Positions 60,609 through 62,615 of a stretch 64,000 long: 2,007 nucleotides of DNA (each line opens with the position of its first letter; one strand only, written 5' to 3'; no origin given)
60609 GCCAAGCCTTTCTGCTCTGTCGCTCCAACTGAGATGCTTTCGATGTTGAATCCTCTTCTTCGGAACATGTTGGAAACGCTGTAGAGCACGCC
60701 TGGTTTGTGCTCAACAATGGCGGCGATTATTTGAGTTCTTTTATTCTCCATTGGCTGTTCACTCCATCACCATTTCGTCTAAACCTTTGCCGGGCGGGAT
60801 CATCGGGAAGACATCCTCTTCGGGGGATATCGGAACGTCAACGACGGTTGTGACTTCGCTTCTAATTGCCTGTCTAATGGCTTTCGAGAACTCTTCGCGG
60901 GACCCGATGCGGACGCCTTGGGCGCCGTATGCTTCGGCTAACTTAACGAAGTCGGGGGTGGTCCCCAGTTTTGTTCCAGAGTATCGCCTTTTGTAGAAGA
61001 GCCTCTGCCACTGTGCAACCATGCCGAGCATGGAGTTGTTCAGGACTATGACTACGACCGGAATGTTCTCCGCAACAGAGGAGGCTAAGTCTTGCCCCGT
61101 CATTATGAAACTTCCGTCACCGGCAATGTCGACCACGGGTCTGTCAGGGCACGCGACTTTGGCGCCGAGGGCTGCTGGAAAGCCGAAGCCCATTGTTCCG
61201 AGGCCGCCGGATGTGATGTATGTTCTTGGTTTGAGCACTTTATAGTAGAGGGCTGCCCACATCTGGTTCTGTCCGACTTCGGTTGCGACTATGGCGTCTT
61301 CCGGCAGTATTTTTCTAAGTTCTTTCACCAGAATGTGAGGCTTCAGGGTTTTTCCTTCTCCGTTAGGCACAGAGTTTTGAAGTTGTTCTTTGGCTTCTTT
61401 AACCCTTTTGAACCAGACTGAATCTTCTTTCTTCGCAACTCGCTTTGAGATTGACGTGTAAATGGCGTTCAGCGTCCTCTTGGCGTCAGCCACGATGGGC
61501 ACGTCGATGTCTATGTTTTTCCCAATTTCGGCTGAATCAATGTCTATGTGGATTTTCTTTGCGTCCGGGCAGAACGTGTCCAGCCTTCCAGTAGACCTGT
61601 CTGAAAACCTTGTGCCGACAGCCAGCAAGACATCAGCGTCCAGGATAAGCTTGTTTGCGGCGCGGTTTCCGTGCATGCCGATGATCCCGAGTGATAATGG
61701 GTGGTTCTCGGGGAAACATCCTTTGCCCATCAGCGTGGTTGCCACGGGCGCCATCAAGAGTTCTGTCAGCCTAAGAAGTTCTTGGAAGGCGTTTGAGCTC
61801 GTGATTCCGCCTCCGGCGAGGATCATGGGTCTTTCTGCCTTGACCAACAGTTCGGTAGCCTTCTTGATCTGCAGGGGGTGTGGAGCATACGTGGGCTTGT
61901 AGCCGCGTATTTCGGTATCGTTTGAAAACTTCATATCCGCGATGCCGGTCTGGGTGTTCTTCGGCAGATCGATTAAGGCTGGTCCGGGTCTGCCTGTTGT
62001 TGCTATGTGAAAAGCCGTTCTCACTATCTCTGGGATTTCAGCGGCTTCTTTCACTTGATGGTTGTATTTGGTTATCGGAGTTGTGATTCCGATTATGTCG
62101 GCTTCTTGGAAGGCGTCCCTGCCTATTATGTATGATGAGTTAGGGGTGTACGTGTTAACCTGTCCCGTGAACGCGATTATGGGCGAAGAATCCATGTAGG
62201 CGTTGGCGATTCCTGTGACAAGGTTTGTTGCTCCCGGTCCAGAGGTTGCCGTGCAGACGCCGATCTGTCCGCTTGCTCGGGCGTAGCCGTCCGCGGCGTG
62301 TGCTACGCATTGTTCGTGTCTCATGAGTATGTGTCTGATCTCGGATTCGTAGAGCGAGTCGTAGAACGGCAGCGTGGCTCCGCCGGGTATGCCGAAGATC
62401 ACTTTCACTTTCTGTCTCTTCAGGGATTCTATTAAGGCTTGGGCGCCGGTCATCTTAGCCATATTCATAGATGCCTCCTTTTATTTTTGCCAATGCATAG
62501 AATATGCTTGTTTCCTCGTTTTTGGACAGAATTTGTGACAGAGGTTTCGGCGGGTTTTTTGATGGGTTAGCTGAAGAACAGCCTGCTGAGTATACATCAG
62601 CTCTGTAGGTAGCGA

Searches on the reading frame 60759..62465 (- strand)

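Call 16: search_protein_families(library=pfam, proteins=[window:60759-62465:-], max_evalue=0.001)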
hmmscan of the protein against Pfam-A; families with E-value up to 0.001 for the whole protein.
window:60759-62465:- (568 aa): 3 families
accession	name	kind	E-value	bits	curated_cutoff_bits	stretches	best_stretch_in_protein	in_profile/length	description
PF02775.26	TPP_enzyme_C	-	1.4e-55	187.7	21.9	1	397-544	2-151/151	Thiamine pyrophosphate enzyme, C-terminal TPP binding domain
PF00205.28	TPP_enzyme_M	-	1e-50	171.4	30.4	1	200-334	1-136/137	Thiamine pyrophosphate enzyme, central domain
PF02776.23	TPP_enzyme_N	-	1.3e-40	138.4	26.8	1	5-125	1-117/119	Thiamine pyrophosphate enzyme, N-terminal TPP binding domain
